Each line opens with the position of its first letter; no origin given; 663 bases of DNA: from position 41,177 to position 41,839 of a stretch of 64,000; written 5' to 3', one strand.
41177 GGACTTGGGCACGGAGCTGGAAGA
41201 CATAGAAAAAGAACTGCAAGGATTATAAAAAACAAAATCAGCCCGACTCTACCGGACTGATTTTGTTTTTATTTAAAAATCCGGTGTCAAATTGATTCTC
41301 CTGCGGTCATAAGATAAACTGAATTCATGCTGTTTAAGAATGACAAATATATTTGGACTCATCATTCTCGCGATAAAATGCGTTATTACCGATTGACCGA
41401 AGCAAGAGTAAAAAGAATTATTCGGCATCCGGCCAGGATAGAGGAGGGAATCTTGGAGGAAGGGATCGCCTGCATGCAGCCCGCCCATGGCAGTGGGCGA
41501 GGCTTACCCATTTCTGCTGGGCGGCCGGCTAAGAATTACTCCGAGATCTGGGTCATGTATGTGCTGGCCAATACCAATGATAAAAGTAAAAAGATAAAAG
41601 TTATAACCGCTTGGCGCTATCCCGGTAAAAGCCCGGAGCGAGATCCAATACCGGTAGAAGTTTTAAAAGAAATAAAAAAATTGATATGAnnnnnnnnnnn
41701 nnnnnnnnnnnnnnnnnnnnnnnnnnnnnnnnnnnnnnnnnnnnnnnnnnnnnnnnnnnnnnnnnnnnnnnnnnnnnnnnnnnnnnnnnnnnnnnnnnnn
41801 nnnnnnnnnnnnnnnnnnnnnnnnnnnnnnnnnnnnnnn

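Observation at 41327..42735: DUF4258 toxin-like gene translationally coupled (ATGA overlap) to a Cas4-like PD-(D/E)xK nuclease, plus convergent small ORF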

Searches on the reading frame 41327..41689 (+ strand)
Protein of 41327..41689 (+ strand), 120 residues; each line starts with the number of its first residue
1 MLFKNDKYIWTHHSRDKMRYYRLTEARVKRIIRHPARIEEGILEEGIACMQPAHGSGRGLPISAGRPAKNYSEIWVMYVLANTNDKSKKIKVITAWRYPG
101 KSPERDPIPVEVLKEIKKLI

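Call 3: search_protein_families(library=pfam, proteins=[window:41327-41689:+], max_evalue=1)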
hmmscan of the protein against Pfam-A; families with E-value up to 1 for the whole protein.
window:41327-41689:+ (120 aa): 1 family
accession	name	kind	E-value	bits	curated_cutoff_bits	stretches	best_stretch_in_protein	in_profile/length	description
PF14076.12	DUF4258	-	0.22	12.3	25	0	10-40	1-31/71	Domain of unknown function (DUF4258)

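Call 4: search_protein_families(library=ncbifam, proteins=[window:41327-41689:+], max_evalue=1)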
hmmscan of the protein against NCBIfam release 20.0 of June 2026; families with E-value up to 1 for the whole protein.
window:41327-41689:+ (120 aa): 0 families

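Call 9: find_homologous_proteins(query=window:41327-41686:+)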
Query window:41327-41686:+ (120 aa): 484 proteins with E <= 0.001 among 493 candidates; the best 120 are listed.
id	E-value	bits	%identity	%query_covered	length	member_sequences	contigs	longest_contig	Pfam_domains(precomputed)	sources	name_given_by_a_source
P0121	1.6e-54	201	71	98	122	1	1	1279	-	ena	-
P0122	1.1e-46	176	66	99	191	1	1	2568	-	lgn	-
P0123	2.2e-44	168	68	100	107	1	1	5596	-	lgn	-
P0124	2.7e-44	168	99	65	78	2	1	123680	-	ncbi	-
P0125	5.3e-44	167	62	99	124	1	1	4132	-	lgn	-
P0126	8.7e-43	163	63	98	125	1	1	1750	-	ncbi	-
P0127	1.5e-42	163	56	98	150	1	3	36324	-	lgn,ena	-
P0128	1.7e-42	162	60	100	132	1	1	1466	-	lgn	-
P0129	3.8e-42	161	57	100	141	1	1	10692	-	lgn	-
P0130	3.9e-42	161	62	100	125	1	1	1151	-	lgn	-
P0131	7.0e-42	160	67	97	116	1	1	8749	-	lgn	-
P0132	9.2e-42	160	60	100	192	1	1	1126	-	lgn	-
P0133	1.6e-41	159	65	100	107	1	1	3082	-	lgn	-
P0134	2.0e-41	159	64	98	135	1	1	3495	-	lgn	-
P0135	3.1e-41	158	66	99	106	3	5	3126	-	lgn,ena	-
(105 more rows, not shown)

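Call 13: search_protein_families(library=padloc, proteins=[window:41327-41689:+], max_evalue=1)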
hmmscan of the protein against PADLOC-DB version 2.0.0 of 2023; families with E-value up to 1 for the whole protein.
window:41327-41689:+ (120 aa): 0 families

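Call 14: search_protein_families(library=phrogs, proteins=[window:41327-41689:+], max_evalue=1)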
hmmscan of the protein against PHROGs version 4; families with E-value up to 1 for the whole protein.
window:41327-41689:+ (120 aa): 0 families

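Call 20: search_protein_families(library=pfam, alignment_id=A1, max_evalue=1)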
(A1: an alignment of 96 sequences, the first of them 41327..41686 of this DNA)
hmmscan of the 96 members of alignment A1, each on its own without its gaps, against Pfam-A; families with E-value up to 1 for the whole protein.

A. member 1, window:41327-41686:+ (120 aa): 1 family
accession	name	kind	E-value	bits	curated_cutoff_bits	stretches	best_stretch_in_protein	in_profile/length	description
PF14076.12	DUF4258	-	0.22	12.3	25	0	10-40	1-31/71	Domain of unknown function (DUF4258)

B. families by the number of members that match (of 96 scanned): 16 families
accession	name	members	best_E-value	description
PF14076.12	DUF4258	76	4.7e-05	Domain of unknown function (DUF4258)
PF22583.2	UPF0425_C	5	0.0032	UPF0425 C-terminal domain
PF18812.6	PBECR3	2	0.13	phage-Barnase-EndoU-ColicinE5/D-RelE like nuclease3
PF16870.10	OxoGdeHyase_C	1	0.023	2-oxoglutarate dehydrogenase C-terminal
PF05854.16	MC1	1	0.04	Non-histone chromosomal protein MC1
PF24407.1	HTH_upst_double_PIN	1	0.044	HTH_upstream_double_PIN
PF08765.17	Mor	1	0.052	Mor transcription activator family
PF00583.31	Acetyltransf_1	1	0.066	Acetyltransferase (GNAT) family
PF17010.10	DUF5092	1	0.066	Domain of unknown function (DUF5092)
PF25218.1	TseH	1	0.078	Type VI secretion system effector TseH-like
PF17361.7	DUF5387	1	0.093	Family of unknown function (DUF5387)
PF23648.1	DUF7147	1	0.13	Domain of unknown function (DUF7147)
PF21579.3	PabTrmU54_TRAM_dom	1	0.15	tRNA (uracil(54)-C(5))-methyltransferase, TRAM domain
PF18818.7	MPTase-PolyVal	1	0.16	Zincin-like metallopeptidase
PF11761.13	CbiG_mid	1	0.2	Cobalamin biosynthesis central region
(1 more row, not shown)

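Call 25: search_solved_structures(query=A1, max_evalue=10, show_alignments=3)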
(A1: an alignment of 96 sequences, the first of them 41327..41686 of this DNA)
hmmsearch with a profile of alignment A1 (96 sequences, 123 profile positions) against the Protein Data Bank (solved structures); distinct sequences matched with E-value up to 10: 0.

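Call 26: find_related_loci(query=A1, collection=genome_contigs, flank=5000)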
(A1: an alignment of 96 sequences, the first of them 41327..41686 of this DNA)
Query A1 (120 aa) in genome_contigs; peptide patterns used: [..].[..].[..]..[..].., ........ (x = any residue, [..] = any of these).
282 stretches matched a pattern; 248 encode a relative of the query (tblastn E <= 1e-3); the best 80 are kept; 80 distinct loci.
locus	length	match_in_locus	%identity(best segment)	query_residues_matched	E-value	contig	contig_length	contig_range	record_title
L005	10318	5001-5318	64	1-120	3e-47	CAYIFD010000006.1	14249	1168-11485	MAG TPA_asm: uncultured Candidatus Saccharibacteria bacterium isolate ERP119705_co1_800 genome assembly, contig: NODE_52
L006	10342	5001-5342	58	3-120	5e-46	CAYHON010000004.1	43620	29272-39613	MAG TPA_asm: uncultured Candidatus Saccharibacteria bacterium isolate ERP119705_co14_178 genome assembly, contig: NODE_5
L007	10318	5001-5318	61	1-120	9e-46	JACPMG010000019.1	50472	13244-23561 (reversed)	MAG: Candidatus Sungiibacteriota bacterium isolate NC_groundwater_543_Ag_S-0.1um_48_11 S35_SO-1_scaffold_186324, whole g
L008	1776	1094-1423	61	1-120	6e-46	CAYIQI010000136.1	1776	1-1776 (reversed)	MAG TPA_asm: uncultured Candidatus Saccharibacteria bacterium isolate ERP119705_co24_335 genome assembly, contig: NODE_1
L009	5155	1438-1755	62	1-120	3e-44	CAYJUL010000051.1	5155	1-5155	MAG TPA_asm: uncultured Candidatus Saccharibacteria bacterium isolate ERP125453_co1_295 genome assembly, contig: NODE_21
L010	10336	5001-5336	62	5-120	4e-44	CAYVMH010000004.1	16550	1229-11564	MAG TPA_asm: uncultured Candidatus Saccharibacteria bacterium isolate binchicken_co21_255 genome assembly, contig: NODE_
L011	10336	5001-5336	63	1-120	2e-44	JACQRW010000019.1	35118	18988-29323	MAG: Candidatus Sungiibacteriota bacterium isolate NC_groundwater_1369_Ag_S-0.2um_49_53 S_p2_S4_coassembly_k141_3398030,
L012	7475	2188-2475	63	8-117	2e-42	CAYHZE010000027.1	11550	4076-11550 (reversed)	MAG TPA_asm: uncultured Candidatus Saccharibacteria bacterium isolate ERP119705_co17_184 genome assembly, contig: NODE_8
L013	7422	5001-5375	54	5-120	9e-42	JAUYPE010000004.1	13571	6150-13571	MAG: bacterium isolate C4_metabat.bin.101 C4_k141_271659, whole genome shotgun sequence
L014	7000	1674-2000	60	6-120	1e-41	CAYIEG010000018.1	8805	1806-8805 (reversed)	MAG TPA_asm: uncultured Candidatus Saccharibacteria bacterium isolate ERP119705_co19_18 genome assembly, contig: NODE_91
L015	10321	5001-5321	56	1-120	1e-41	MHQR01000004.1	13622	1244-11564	MAG: Candidatus Sungbacteria bacterium RIFCSPLOWO2_01_FULL_54_21 rifcsplowo2_01_scaffold_13175, whole genome shotgun seq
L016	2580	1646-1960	59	4-120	2e-41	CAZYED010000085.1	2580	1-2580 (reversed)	MAG TPA_asm: uncultured Candidatus Saccharibacteria bacterium isolate SRP269290_co4_70 genome assembly, contig: NODE_584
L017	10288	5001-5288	59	7-120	3e-41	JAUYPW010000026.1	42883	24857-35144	MAG: bacterium isolate C4_metabat.bin.59 C4_k141_225718, whole genome shotgun sequence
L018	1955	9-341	55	4-120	4e-41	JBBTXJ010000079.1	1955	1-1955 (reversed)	MAG: Patescibacteria group bacterium isolate H51-bin222_1 H51_bin222_1_000000000079, whole genome shotgun sequence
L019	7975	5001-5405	49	1-120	5e-41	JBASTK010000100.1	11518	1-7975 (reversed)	MAG: Candidatus Sungiibacteriota bacterium isolate MFD03232_ilm_asm_bin45 k127_22548, whole genome shotgun sequence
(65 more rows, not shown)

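Call 28: predict_structure(alignment_id=A1)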
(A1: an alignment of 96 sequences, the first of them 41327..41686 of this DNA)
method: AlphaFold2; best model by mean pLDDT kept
length: 120 residues; sequences in the alignment: 96
mean_pLDDT: 84.3   pTM: 0.76
mean pLDDT of the five models: 84.3, 79.6, 79.5, 77.9, 77.6
residues with pLDDT >= 90: 61; 70-90: 38; 50-70: 12; < 50: 9
segments of 3 or more residues with pLDDT < 50: 1-3, 56-60
pLDDT, mean of each block of 10 residues (from residue 1): 68 97 96 95 91 65 55 93 82 94 89 87
secondary structure, 60 per line:
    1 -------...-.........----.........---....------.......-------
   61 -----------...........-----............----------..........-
elements in order: E8-10 H12-20 H25-33 E37-40 E47-53 E72-82 E88-99 H110-119

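Call 56: search_dna_similar(query=window:41327-41686:+, collection=phages, mode=protein, max_evalue=0.01, max_rows=15)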
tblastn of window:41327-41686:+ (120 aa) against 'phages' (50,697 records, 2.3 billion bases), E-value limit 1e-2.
No match.

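Call 57: search_dna_similar(query=window:41327-41686:+, collection=plasmids, mode=protein, max_evalue=0.01, max_rows=15)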
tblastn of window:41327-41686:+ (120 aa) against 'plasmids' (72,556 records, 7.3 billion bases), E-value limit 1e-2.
No match.

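Call 58: find_related_loci(query=A1, collection=viral_contigs, flank=4000)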
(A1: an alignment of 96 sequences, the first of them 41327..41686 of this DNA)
Query A1 (120 aa) in viral_contigs; peptide patterns used: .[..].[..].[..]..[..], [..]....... (x = any residue, [..] = any of these).
13 stretches matched a pattern, but none encodes a relative of the query by tblastn (E <= 1e-3).

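Call 63: search_protein_representatives(alignment_id=A1)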
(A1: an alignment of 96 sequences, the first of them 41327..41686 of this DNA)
Query: 96 sequences, 123 profile positions. Proteins with E-value up to 0.001 (for the whole library): 342; up to 1e-10: 246; up to 1e-30: 34. The best 150 are listed.
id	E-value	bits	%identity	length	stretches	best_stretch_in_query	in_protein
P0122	3.2e-51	188.4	-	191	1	12-119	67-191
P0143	1.5e-49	182.9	-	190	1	14-119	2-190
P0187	1.9e-49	182.6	-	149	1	14-119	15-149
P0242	3.5e-47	175.3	-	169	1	15-119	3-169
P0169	1.2e-45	170.4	-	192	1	16-119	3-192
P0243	1.5e-44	166.8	-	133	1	11-119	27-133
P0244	2.1e-43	163.1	-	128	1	14-119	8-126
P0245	2.7e-43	162.7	-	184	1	9-119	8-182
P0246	6.7e-41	155.0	-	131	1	16-118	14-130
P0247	8.8e-40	151.4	-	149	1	14-120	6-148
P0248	1.8e-39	150.4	-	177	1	28-119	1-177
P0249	2.2e-37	143.7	-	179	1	16-118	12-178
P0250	4.5e-37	142.6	-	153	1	16-118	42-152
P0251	1.2e-36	141.3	-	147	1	30-119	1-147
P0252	5.8e-36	139.1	-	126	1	14-119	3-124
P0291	2.8e-28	114.3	-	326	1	16-115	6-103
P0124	6.6e-27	109.8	-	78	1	55-119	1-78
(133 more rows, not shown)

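Call 65: search_protein_families(library=pfam, alignment_id=A4, max_evalue=0.001)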
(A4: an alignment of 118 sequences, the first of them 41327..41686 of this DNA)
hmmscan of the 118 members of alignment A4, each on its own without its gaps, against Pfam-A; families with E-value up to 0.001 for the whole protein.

A. member 1, window:41327-41686:+ (120 aa): 0 families

B. families by the number of members that match (of 118 scanned): 11 families
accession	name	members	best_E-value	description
PF14076.12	DUF4258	9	1.1e-05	Domain of unknown function (DUF4258)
PF05175.20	MTS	1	8.6e-18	Methyltransferase small domain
PF03602.21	Cons_hypoth95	1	5.6e-12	Conserved hypothetical protein 95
PF02475.24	TRM5-TYW2_MTfase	1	2.1e-08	TRM5/TYW2 methyltransferase domain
PF07669.17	Eco57I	1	1.7e-06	Eco57I restriction-modification methylase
PF02005.22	TRM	1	2e-06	N2,N2-dimethylguanosine tRNA methyltransferase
PF02384.22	N6_Mtase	1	2.5e-06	N-6 DNA Methylase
PF13847.12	Methyltransf_31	1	1.3e-05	Methyltransferase domain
PF06325.19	PrmA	1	5.6e-05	Ribosomal protein L11 methyltransferase (PrmA)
PF10294.15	Methyltransf_16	1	7.5e-05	Lysine methyltransferase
PF01555.25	N6_N4_Mtase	1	0.00073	DNA methylase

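Call 68: find_encoding_contigs(protein=P0291, flank=5000, max_places=3)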
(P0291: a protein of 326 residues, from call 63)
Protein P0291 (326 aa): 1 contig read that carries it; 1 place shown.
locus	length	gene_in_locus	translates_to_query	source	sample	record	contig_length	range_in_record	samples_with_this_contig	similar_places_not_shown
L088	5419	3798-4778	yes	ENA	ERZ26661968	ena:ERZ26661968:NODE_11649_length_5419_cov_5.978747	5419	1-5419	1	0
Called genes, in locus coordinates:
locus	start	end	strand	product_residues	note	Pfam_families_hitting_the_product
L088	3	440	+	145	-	?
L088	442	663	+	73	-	PF18893:DUF5652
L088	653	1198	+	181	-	PF00753:Lactamase_B, PF14597:Lactamase_B_5 (weak), PF19583:ODP (weak), PF23023:Anti-Pycsar_Apyc1 (weak)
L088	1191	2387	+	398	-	PF00155:Aminotran_1_2, PF01053:Cys_Met_Meta_PP (weak)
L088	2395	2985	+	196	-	PF01569:PAP2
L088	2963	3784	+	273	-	PF03477:ATP-cone (faint), PF22357:AF1548-like_C (weak)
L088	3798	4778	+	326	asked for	PF07669:Eco57I (weak), PF02475:TRM5-TYW2_MTfase (weak), PF02005:TRM (weak), PF02384:N6_Mtase (weak), PF03602:Cons_hypoth95, PF05175:MTS, PF13847:Methyltransf_31 (weak)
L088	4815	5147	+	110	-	-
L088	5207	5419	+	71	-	?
